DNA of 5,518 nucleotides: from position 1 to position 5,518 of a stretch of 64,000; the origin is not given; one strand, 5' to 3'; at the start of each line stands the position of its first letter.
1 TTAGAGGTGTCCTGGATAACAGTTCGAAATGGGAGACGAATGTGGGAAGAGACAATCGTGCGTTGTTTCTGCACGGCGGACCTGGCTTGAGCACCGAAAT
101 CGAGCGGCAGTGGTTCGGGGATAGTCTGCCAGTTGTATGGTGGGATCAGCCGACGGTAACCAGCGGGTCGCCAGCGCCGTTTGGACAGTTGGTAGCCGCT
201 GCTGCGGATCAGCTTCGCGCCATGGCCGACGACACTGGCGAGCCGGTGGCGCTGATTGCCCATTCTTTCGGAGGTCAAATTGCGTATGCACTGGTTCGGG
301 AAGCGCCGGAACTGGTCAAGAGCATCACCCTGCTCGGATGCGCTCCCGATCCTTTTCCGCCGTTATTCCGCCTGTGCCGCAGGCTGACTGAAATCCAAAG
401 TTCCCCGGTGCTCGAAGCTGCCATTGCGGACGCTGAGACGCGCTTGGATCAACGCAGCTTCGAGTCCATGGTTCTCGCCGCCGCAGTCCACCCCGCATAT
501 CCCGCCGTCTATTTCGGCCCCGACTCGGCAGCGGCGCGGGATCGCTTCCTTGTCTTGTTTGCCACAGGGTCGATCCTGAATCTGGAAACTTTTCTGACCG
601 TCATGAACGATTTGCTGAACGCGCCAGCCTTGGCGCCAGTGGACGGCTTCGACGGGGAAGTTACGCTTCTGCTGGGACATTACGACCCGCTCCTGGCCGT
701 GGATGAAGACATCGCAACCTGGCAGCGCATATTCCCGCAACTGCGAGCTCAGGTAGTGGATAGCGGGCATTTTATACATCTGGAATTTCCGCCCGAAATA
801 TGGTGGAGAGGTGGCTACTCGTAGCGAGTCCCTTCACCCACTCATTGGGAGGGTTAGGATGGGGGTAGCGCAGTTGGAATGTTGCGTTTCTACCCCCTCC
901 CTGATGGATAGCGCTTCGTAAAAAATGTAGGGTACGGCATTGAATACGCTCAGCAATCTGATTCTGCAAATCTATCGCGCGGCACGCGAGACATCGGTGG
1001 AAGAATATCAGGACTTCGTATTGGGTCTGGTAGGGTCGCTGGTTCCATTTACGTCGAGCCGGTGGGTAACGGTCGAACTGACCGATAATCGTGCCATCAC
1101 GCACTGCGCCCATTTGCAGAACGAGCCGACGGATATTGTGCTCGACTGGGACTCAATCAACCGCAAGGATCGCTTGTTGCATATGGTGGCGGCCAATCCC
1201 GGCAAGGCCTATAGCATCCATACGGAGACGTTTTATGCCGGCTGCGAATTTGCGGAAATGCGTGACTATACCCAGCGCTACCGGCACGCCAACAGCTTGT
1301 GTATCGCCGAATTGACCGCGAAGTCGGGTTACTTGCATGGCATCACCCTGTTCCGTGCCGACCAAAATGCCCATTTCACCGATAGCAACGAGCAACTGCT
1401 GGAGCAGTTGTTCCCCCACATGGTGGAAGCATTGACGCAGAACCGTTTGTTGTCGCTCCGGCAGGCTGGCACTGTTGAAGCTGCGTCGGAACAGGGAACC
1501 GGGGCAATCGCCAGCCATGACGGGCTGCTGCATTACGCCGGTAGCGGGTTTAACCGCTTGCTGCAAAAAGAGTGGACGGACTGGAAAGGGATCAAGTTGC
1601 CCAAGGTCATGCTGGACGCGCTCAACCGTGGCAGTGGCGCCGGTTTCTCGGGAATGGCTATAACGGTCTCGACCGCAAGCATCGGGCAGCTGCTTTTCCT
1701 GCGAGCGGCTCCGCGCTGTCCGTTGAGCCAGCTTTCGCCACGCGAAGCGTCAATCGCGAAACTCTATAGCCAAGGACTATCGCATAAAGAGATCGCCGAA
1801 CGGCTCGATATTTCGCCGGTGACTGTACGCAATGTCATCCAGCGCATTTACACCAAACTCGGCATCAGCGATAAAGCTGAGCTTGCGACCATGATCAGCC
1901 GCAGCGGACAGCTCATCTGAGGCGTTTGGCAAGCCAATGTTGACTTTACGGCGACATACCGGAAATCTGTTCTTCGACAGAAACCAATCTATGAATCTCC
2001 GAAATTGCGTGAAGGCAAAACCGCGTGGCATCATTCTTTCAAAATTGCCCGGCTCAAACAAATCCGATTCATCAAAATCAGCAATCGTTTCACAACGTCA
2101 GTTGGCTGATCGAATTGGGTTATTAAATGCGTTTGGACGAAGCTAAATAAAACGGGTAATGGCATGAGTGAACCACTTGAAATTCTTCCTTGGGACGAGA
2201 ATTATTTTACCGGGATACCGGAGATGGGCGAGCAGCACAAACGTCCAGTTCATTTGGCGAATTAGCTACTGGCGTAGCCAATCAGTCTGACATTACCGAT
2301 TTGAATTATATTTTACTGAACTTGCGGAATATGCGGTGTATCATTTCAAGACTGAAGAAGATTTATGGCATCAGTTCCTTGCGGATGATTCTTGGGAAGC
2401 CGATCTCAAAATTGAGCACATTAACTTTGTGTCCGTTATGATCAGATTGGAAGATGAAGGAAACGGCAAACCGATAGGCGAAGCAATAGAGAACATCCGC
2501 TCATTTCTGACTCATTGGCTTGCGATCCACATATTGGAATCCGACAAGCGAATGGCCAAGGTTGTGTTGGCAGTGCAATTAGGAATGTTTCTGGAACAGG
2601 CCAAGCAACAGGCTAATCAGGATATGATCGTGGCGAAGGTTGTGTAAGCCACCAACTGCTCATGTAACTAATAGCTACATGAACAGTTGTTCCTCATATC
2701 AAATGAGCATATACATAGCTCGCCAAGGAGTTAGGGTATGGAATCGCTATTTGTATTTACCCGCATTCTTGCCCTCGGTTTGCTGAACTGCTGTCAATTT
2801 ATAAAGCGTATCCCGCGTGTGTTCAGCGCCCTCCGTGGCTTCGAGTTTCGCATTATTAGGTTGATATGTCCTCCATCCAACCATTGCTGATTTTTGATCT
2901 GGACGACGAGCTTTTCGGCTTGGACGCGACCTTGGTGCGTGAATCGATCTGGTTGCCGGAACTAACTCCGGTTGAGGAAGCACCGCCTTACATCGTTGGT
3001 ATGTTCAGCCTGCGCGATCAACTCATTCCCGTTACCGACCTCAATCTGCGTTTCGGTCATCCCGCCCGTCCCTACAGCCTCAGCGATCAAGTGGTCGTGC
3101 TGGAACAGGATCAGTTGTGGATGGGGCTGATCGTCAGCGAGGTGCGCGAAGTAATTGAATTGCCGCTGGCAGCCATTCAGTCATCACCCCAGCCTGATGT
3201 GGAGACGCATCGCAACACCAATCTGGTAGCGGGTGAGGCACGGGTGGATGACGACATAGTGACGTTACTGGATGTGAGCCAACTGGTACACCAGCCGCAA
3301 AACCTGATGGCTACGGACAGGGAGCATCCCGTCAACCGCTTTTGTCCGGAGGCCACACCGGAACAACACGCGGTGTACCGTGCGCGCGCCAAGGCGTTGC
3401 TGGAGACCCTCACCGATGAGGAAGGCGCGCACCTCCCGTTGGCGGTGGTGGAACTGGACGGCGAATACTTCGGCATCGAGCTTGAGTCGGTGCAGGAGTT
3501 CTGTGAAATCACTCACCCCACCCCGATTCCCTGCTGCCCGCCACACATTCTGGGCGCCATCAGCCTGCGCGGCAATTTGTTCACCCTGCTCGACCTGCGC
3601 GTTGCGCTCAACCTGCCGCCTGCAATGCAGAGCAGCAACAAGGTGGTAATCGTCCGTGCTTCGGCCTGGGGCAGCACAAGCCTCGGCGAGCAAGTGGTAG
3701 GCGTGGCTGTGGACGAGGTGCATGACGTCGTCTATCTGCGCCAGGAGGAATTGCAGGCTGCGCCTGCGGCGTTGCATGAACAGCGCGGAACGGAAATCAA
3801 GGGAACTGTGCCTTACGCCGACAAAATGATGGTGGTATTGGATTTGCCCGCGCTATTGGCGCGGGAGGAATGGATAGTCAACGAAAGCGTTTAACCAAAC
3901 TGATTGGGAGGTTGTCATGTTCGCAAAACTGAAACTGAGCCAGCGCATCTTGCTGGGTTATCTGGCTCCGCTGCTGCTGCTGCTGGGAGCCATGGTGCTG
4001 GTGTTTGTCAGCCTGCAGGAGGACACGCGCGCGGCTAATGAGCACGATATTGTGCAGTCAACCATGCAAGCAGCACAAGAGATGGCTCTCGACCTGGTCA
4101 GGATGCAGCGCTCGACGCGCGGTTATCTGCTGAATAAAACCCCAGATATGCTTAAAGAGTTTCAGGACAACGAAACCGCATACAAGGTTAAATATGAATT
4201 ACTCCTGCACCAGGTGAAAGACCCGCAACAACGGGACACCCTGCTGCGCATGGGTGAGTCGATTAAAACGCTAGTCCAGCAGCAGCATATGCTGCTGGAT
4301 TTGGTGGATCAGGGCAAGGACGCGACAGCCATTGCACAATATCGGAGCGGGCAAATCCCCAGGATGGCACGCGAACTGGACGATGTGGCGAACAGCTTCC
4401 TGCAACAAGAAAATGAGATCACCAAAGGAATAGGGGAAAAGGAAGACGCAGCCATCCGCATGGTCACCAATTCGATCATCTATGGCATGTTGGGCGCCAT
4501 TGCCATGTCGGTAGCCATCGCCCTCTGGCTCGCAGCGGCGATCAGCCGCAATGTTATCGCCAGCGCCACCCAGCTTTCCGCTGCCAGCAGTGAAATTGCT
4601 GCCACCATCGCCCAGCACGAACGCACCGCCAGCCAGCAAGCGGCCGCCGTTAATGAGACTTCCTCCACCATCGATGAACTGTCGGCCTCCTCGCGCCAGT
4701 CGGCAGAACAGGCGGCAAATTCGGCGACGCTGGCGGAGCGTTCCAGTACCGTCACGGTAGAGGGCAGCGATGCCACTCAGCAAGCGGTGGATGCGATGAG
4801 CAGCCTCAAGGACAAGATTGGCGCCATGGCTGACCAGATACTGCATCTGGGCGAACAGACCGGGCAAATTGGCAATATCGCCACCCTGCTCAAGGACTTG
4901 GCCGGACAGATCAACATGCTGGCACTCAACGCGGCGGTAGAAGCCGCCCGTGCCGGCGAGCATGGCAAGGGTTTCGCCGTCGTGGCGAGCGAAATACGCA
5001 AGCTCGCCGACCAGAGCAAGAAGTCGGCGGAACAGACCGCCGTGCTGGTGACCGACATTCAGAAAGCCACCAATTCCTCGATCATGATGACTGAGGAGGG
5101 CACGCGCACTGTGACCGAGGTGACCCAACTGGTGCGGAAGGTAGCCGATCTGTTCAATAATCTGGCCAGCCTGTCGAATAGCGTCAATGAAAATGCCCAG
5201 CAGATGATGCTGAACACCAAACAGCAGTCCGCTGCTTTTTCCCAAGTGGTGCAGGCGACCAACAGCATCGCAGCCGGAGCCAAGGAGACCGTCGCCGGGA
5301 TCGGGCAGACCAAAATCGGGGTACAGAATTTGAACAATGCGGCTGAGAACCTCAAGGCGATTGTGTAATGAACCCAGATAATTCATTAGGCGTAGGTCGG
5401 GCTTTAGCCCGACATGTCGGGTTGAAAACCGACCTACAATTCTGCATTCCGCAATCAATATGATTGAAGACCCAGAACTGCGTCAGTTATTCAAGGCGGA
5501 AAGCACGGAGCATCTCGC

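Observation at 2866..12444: Wsp-like chemosensory cluster whose dedicated output is an HD-GYP phosphodiesterase rather than a diguanylate cyclase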

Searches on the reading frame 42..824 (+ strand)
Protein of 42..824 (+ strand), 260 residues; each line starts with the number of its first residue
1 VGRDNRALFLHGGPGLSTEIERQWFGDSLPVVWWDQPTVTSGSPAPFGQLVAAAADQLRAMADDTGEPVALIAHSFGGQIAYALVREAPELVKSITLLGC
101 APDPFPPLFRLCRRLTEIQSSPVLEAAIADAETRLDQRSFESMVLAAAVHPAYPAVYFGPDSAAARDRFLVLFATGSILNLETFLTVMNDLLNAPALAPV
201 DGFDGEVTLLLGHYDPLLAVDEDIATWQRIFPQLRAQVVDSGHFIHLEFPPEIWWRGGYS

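Call 75: search_protein_families(library=pfam, proteins=[window:42-824:+], max_evalue=0.000001)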
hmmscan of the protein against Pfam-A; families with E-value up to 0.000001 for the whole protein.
window:42-824:+ (260 aa): 2 families
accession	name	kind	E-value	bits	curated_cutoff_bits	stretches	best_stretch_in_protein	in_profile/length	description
PF00561.26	Abhydrolase_1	-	4e-12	46.7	25.8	1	8-250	4-245/245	alpha/beta hydrolase fold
PF12697.13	Abhydrolase_6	-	5.5e-11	44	26.3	1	8-252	2-213/217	Alpha/beta hydrolase family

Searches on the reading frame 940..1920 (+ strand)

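Call 3: search_protein_families(library=pfam, proteins=[window:940-1920:+], max_evalue=0.01)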
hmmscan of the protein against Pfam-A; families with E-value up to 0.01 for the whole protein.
window:940-1920:+ (326 aa): 11 families
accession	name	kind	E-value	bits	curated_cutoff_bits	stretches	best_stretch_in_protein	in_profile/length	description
PF00196.25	GerE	-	1.5e-14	53.8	23.5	1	264-318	2-56/57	Bacterial regulatory proteins, luxR family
PF08281.18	Sigma70_r4_2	-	2.9e-08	33.7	25.7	1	262-307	8-54/54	Sigma-70, region 4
PF13384.12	HTH_23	-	3.4e-07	30.3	24.6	1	270-302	8-40/50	Homeodomain-like domain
PF04545.22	Sigma70_r4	-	5.4e-06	26.3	24.1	1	262-307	2-48/50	Sigma-70, region 4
PF13936.12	HTH_38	-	1.4e-05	25.1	27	1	271-302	12-43/44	Helix-turn-helix domain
PF08279.18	HTH_11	-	0.00017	21.8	25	1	279-307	14-42/55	HTH domain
PF02796.21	HTH_7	-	0.001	19.6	23.8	1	270-296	12-38/45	Helix-turn-helix domain of resolvase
PF13551.12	HTH_29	-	0.0012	19.3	28.1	1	272-302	4-35/64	Winged helix-turn helix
PF13542.12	HTH_Tnp_ISL3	-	0.0024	17.7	27.4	1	269-303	17-50/51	Helix-turn-helix domain of transposase family ISL3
PF01527.26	HTH_Tnp_1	-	0.006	17.2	24.1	0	271-316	14-61/75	Transposase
PF06056.18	Terminase_5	-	0.0076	16.6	20.3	0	274-302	8-36/58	Putative ATPase subunit of terminase (gpP-like)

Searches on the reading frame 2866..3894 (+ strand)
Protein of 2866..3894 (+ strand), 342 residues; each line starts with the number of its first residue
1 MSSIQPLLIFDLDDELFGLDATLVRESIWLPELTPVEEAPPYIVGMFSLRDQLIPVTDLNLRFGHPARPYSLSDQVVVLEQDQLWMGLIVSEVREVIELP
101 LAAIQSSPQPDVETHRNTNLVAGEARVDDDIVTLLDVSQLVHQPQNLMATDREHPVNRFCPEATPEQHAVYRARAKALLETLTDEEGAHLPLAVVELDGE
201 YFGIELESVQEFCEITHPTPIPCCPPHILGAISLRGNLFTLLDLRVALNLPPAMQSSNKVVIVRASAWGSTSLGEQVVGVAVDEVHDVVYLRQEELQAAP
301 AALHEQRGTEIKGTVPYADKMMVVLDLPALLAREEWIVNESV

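Call 3: search_protein_families(library=pfam, proteins=[window:2866-3894:+], max_evalue=0.01)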
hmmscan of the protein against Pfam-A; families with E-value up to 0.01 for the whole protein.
window:2866-3894:+ (342 aa): 1 family
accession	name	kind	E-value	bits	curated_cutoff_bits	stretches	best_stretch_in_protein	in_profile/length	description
PF01584.24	CheW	-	1.7e-57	193.3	23.5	2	7-143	2-136/138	CheW-like domain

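Call 57: search_protein_families(library=ncbifam, proteins=[window:2866-3894:+], max_evalue=0.00001)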
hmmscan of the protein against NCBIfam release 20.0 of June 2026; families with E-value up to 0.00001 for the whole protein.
window:2866-3894:+ (342 aa): 1 family
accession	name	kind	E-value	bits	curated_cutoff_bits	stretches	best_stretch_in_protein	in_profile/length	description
NF007903.0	PRK10612.1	equivalog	2.3e-30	105.5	260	2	4-143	16-153/167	chemotaxis protein CheW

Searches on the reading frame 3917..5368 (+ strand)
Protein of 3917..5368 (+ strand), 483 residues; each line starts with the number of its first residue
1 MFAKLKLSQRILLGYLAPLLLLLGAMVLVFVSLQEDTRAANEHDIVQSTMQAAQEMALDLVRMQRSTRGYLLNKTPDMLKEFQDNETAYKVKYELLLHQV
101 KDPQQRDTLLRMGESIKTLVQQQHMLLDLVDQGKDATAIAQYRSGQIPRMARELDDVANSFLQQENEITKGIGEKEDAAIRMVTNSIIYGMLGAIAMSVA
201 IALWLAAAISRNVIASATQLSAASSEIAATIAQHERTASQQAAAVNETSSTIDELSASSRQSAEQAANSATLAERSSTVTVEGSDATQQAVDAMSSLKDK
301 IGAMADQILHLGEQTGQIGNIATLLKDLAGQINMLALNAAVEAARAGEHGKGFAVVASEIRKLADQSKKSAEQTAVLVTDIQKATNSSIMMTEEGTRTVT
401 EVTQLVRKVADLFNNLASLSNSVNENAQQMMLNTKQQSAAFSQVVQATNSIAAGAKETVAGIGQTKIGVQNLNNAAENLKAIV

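Call 3: search_protein_families(library=pfam, proteins=[window:3917-5368:+], max_evalue=0.01)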
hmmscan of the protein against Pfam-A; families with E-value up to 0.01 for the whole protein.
window:3917-5368:+ (483 aa): 2 families
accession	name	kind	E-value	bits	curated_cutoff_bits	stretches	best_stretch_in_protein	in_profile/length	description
PF00015.26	MCPsignal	-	4.1e-34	118.3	34.6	1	273-452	4-169/172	Methyl-accepting chemotaxis protein (MCP) signalling domain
PF05227.19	CHASE3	-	6e-12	46.1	28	1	46-167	8-130/138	CHASE3 domain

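Call 57: search_protein_families(library=ncbifam, proteins=[window:3917-5368:+], max_evalue=0.00001)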
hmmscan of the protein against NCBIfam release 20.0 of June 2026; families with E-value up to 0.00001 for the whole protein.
window:3917-5368:+ (483 aa): 7 families
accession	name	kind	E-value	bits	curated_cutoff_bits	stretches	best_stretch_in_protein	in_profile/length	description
NF041847.1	transduc_aer2_vibrio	equivalog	1.6e-25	89.5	1200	1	188-458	482-745/804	aerotaxis transducer Aer2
NF047851.1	MCPCitTducer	equivalog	5.1e-23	81.9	900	1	212-446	268-491/553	methyl-accepting chemotaxis citrate transducer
NF011622.0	PRK15048.1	equivalog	1.4e-22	80.5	900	1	213-453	268-497/553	methyl-accepting chemotaxis protein II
NF011615.0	PRK15041.1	equivalog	1.8e-21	76.4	947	1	213-440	270-483/554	methyl-accepting chemotaxis protein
NF050802.1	AspChtxCcaA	equivalog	1.4e-20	73.2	1300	1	256-429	507-683/700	aspartate chemotaxis receptor CcaA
NF058645.1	MCPCtpMPsAe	equivalog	1.5e-20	73.5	900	1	192-391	262-461/558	methyl-accepting chemotaxis protein CtpM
NF007309.0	PRK09793.1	equivalog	4.8e-20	72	903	1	215-457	268-489/533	methyl-accepting chemotaxis protein IV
